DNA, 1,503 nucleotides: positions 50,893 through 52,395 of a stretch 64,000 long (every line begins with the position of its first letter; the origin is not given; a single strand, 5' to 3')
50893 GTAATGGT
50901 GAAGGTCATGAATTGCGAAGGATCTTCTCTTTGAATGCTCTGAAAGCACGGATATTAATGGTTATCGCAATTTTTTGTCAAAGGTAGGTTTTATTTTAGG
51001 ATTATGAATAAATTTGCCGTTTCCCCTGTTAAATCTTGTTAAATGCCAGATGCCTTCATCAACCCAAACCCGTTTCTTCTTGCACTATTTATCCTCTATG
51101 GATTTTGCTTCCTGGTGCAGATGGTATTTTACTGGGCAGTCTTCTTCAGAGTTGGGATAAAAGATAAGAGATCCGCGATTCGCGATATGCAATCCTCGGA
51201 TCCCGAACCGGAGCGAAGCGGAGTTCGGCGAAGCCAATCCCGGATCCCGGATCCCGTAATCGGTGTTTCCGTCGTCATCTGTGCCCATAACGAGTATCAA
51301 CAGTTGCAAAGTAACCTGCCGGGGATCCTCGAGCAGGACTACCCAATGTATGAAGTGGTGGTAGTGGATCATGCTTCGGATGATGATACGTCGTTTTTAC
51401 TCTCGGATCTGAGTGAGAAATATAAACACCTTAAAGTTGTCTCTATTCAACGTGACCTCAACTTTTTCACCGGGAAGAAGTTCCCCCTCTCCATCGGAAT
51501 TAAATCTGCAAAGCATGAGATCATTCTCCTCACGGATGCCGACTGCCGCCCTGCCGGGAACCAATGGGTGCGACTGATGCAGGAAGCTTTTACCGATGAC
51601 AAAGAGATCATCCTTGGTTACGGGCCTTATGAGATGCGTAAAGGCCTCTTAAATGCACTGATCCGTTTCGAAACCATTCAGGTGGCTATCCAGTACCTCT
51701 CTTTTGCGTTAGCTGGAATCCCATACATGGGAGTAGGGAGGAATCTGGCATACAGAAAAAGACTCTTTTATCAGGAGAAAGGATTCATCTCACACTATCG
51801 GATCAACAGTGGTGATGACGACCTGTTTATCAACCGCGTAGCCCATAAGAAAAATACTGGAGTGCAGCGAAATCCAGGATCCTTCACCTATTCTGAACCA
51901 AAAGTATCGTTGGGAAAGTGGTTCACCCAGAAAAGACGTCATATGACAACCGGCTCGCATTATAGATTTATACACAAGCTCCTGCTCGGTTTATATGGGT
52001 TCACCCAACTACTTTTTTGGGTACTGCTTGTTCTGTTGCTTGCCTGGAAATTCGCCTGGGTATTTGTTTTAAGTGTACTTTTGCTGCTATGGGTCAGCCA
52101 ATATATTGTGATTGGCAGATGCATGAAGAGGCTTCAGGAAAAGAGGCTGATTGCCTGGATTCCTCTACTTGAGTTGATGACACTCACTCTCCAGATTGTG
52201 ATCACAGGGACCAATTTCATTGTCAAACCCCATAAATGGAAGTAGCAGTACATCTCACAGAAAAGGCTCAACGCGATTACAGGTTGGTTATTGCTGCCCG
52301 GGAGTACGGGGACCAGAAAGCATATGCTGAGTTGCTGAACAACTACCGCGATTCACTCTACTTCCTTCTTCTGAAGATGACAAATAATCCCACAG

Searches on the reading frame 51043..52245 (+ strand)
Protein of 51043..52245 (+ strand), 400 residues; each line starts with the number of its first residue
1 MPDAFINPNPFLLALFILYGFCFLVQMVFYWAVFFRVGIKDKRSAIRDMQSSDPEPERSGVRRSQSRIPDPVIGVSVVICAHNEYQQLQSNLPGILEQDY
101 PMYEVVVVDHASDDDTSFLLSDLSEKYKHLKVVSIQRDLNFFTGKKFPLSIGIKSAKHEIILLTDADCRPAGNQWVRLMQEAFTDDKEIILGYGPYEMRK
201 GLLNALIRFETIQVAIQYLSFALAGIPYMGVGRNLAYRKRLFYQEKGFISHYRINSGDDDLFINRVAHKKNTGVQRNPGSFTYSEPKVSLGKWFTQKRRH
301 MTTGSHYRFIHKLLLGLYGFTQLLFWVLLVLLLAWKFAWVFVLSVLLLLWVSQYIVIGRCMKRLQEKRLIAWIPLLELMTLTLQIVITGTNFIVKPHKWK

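Call 12: find_homologous_proteins(query=window:51043-52242:+, max_evalue=1e-20)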
Query window:51043-52242:+ (400 aa): 7995 proteins with E <= 1e-20 among 8000 candidates; the best 120 are listed.
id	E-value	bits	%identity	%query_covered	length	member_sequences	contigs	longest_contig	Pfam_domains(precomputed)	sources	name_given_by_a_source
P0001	2.4e-219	746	84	100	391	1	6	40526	PF13632.13,PF13506.14,PF13641.13,PF00535.33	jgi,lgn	jgi:glycosyltransferase involved in cell wall biosynthesis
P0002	8.2e-213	725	81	100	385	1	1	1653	PF13632.13,PF13506.14,PF13641.13,PF00535.33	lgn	-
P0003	1.3e-212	724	79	100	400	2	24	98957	PF13632.13,PF13506.14,PF13641.13,PF00535.33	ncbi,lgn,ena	-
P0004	3.9e-212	722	79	100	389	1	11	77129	PF13632.13,PF13506.14,PF13641.13,PF00535.33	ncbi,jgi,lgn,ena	-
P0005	1.3e-210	717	79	100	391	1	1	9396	PF13632.13,PF13506.14,PF13641.13,PF00535.33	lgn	-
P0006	1.0e-205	701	75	100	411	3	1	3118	PF13632.13,PF13506.14,PF13641.13,PF00535.33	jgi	-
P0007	9.6e-200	682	76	100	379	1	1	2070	PF13632.13,PF13506.14,PF13641.13,PF00535.33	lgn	-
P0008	5.7e-197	673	72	100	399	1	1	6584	PF13632.13,PF13506.14,PF13641.13,PF00535.33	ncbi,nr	ncbi:MAG: glycosyltransferase [Bacteroidales bacterium]|nr:glycosyltransferase [Bacteroidales bacter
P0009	6.8e-197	672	69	100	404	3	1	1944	PF13632.13,PF13506.14,PF13641.13,PF00535.33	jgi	-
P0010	8.5e-197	672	72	100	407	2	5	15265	PF13632.13,PF13506.14,PF13641.13,PF00535.33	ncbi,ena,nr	ncbi:MAG: glycosyltransferase [Bacteroidales bacterium]|nr:glycosyltransferase [Bacteroidales bacter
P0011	8.6e-196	669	72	100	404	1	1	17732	PF13632.13,PF13506.14,PF13641.13,PF00535.33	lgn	-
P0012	1.2e-195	668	70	100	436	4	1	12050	PF13632.13,PF13506.14,PF13641.13,PF00535.33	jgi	-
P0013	2.0e-192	658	71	100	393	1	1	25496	PF13632.13,PF13506.14,PF13641.13,PF00535.33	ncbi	ncbi:MAG: glycosyltransferase [Bacteroidota bacterium]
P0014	3.2e-184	631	70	100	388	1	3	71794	PF13632.13,PF13506.14,PF13641.13,PF00535.33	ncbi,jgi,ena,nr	ncbi:MAG: glycosyltransferase [Bacteroidetes bacterium]|nr:MAG: glycosyltransferase [Bacteroidota ba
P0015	3.7e-184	630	69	100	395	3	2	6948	PF13632.13,PF13506.14,PF13641.13,PF00535.33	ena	-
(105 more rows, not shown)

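Call 28: find_encoding_contigs(protein=P0001, flank=10000, max_places=2)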
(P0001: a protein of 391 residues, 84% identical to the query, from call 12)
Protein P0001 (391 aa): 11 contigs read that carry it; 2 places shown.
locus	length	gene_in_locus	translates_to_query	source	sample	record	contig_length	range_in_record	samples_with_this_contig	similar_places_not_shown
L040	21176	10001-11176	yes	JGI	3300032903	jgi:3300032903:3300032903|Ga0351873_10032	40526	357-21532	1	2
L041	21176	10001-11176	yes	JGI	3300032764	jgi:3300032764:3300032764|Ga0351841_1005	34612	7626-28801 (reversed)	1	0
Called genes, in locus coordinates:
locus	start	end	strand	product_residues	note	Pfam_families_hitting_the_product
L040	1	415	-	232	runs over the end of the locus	PF20582:UPF0758_N, PF04002:RadC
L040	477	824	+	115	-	PF03099:BPL_LplA_LipB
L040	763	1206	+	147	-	-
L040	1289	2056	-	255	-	-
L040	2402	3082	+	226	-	PF03167:UDG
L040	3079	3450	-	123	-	PF02579:Nitro_FeMo-Co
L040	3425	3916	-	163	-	PF02001:DUF134, PF08281:Sigma70_r4_2 (weak)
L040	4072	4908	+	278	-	PF20243:MbnP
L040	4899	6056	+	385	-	PF03150:CCP_MauG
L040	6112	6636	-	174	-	PF08212:Lipocalin_2, PF00061:Lipocalin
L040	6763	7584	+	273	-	PF00288:GHMP_kinases_N, PF08544:GHMP_kinases_C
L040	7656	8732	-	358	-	PF03739:LptF_LptG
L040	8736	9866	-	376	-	PF01702:TGT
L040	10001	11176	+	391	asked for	PF13506:Glyco_transf_21, PF00535:Glycos_transf_2, PF13641:Glyco_tranf_2_3, PF13632:Glyco_trans_2_3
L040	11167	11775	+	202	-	PF07638:Sigma70_ECF (weak), PF04542:Sigma70_r2, PF08281:Sigma70_r4_2, PF04545:Sigma70_r4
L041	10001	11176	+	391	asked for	PF13506:Glyco_transf_21, PF00535:Glycos_transf_2, PF13641:Glyco_tranf_2_3, PF13632:Glyco_trans_2_3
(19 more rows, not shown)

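Call 29: find_encoding_contigs(protein=P0002, flank=3000, max_places=1)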
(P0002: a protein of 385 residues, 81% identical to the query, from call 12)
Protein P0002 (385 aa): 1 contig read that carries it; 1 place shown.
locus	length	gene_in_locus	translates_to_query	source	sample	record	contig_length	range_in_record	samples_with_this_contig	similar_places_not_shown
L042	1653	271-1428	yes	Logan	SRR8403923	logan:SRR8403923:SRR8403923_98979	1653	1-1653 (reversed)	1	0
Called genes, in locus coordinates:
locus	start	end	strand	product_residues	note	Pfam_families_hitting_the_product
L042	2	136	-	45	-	?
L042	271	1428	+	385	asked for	PF13506:Glyco_transf_21, PF00535:Glycos_transf_2, PF13641:Glyco_tranf_2_3, PF13632:Glyco_trans_2_3 (weak)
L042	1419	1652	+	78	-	?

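Call 30: find_encoding_contigs(protein=P0005, flank=5000, max_places=1)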
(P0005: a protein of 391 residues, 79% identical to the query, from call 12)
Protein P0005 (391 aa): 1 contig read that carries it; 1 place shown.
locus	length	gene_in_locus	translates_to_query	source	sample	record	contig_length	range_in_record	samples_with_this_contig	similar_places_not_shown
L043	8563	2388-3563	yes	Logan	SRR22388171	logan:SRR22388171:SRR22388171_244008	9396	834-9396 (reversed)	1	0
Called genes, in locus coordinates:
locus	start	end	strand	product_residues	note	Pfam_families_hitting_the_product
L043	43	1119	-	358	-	PF03739:LptF_LptG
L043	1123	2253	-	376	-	PF01702:TGT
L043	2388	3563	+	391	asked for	PF13506:Glyco_transf_21, PF13641:Glyco_tranf_2_3, PF00535:Glycos_transf_2, PF13632:Glyco_trans_2_3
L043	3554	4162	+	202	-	PF07638:Sigma70_ECF (weak), PF04542:Sigma70_r2, PF08281:Sigma70_r4_2, PF04545:Sigma70_r4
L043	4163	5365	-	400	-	PF01590:GAF, PF00512:HisKA (weak), PF02518:HATPase_c, PF13589:HATPase_c_3 (weak), PF14501:HATPase_c_5 (weak)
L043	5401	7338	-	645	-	PF01433:Peptidase_M1, PF18962:Por_Secre_tail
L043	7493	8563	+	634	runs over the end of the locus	?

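Call 65: find_encoding_contigs(protein=window:51043-52245:+, flank=2000, max_places=4)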
Protein window:51043-52245:+ (400 aa): 7 contigs read that carry it; 4 places shown.
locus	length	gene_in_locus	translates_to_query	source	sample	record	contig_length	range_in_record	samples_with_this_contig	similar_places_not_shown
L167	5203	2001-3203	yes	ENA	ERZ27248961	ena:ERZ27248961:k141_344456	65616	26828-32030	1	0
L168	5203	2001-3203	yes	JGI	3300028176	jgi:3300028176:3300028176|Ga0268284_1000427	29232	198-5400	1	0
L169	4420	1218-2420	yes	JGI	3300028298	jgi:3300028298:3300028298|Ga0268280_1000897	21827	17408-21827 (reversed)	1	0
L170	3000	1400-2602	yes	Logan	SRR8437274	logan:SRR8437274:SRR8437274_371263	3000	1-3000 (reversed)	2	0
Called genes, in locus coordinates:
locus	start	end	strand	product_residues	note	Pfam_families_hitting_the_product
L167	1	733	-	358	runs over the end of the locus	PF03739:LptF_LptG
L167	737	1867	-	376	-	PF01702:TGT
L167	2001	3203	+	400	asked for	PF13506:Glyco_transf_21, PF13641:Glyco_tranf_2_3, PF00535:Glycos_transf_2, PF13632:Glyco_trans_2_3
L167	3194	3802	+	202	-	PF07638:Sigma70_ECF (weak), PF04542:Sigma70_r2, PF08281:Sigma70_r4_2, PF04545:Sigma70_r4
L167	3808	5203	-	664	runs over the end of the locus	PF01433:Peptidase_M1, PF18962:Por_Secre_tail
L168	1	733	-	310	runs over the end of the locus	?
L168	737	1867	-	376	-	PF01702:TGT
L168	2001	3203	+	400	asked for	PF13506:Glyco_transf_21, PF13641:Glyco_tranf_2_3, PF00535:Glycos_transf_2, PF13632:Glyco_trans_2_3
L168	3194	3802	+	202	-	PF07638:Sigma70_ECF (weak), PF04542:Sigma70_r2, PF08281:Sigma70_r4_2, PF04545:Sigma70_r4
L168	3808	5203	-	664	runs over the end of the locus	PF01433:Peptidase_M1, PF18962:Por_Secre_tail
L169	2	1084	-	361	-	?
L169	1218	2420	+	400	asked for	PF13506:Glyco_transf_21, PF13641:Glyco_tranf_2_3, PF00535:Glycos_transf_2, PF13632:Glyco_trans_2_3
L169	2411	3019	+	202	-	PF07638:Sigma70_ECF (weak), PF04542:Sigma70_r2, PF08281:Sigma70_r4_2, PF04545:Sigma70_r4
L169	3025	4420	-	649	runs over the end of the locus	PF01433:Peptidase_M1, PF18962:Por_Secre_tail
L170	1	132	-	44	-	?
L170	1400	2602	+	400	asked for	PF13506:Glyco_transf_21, PF13641:Glyco_tranf_2_3, PF00535:Glycos_transf_2, PF13632:Glyco_trans_2_3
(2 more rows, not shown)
